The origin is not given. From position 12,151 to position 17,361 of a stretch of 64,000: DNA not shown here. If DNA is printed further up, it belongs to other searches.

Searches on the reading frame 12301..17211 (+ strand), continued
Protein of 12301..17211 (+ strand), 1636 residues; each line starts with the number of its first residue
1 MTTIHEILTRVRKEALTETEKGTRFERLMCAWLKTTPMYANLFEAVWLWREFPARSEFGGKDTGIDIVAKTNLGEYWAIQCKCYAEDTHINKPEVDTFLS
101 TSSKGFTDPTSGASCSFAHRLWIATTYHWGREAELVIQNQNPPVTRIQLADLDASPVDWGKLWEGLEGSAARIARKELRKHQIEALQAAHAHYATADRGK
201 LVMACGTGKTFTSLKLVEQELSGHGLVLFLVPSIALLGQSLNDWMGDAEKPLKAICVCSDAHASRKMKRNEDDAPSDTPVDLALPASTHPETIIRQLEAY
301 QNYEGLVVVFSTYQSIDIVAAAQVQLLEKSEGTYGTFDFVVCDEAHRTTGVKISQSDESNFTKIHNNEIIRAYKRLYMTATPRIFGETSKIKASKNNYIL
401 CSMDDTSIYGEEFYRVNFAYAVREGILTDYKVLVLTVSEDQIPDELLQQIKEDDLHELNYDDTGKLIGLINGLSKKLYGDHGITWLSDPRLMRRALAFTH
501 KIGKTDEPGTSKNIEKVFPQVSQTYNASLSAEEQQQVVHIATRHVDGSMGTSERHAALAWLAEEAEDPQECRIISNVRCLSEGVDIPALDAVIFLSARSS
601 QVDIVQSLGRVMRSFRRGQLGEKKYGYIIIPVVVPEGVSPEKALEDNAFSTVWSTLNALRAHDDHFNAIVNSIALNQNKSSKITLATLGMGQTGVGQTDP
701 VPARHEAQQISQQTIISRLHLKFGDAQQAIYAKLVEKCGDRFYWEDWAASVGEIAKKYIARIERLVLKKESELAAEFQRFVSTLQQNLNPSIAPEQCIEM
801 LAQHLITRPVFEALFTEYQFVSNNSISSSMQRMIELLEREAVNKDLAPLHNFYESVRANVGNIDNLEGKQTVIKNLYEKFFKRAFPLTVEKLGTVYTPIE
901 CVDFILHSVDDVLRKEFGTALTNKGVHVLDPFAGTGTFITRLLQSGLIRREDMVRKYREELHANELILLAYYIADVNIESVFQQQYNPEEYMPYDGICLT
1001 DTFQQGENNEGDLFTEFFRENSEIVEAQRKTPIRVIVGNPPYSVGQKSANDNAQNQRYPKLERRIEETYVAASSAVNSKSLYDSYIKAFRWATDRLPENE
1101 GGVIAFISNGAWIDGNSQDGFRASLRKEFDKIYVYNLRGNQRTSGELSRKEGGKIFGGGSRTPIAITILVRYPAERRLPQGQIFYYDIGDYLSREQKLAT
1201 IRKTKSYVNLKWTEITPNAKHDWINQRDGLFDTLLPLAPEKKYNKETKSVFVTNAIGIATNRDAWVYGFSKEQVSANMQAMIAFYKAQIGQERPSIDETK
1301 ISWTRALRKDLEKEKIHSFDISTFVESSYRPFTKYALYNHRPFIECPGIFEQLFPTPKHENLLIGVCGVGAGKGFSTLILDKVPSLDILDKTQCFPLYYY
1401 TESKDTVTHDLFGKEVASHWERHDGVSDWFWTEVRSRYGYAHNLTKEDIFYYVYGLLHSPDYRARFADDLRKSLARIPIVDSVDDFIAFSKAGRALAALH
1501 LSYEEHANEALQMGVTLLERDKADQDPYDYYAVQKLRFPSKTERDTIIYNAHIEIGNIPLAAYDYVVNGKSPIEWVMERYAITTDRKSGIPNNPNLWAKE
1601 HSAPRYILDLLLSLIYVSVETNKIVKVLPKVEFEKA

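Call 89: find_encoding_contigs(protein=P0463, flank=2500, max_places=3)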
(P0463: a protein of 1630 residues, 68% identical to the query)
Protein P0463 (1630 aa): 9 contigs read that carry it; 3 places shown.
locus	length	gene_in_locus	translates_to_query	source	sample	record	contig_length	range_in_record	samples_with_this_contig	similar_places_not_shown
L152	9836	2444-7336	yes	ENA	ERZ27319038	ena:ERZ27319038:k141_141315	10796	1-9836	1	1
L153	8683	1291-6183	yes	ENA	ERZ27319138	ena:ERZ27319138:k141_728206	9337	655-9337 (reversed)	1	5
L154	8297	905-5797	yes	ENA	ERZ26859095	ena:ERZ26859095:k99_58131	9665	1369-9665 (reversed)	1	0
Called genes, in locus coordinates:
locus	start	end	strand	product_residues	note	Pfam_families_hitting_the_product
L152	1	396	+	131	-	?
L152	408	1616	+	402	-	PF17293:Arm-DNA-bind_5, PF13102:Phage_int_SAM_5, PF00589:Phage_integrase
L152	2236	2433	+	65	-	-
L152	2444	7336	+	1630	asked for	PF13156:Mrr_cat_2, PF00270:DEAD (faint), PF04851:ResIII, PF00271:Helicase_C, PF22240:ISP_coupler, PF07669:Eco57I (faint), PF18135:Type_ISP_C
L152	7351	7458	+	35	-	-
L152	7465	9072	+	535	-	PF02463:SMC_N, PF11398:DUF2813 (weak), PF13175:AAA_15, PF13476:AAA_23, PF13304:AAA_21, PF20469:OLD-like_TOPRIM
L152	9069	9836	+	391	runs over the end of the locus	PF13245:AAA_19 (faint), PF00580:UvrD-helicase (weak), PF01443:Viral_helicase1 (weak)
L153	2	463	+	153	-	?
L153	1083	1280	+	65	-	-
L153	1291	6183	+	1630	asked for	PF13156:Mrr_cat_2, PF00270:DEAD (faint), PF04851:ResIII, PF00271:Helicase_C, PF22240:ISP_coupler, PF07669:Eco57I (faint), PF18135:Type_ISP_C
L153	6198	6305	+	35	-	-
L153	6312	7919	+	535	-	PF02463:SMC_N, PF11398:DUF2813 (weak), PF13175:AAA_15, PF13476:AAA_23, PF13304:AAA_21, PF20469:OLD-like_TOPRIM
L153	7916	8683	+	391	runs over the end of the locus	PF13245:AAA_19 (faint), PF00580:UvrD-helicase (weak), PF01443:Viral_helicase1 (weak)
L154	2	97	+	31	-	?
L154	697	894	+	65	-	-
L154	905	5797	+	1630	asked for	PF13156:Mrr_cat_2, PF00270:DEAD (faint), PF04851:ResIII, PF00271:Helicase_C, PF22240:ISP_coupler, PF07669:Eco57I (faint), PF18135:Type_ISP_C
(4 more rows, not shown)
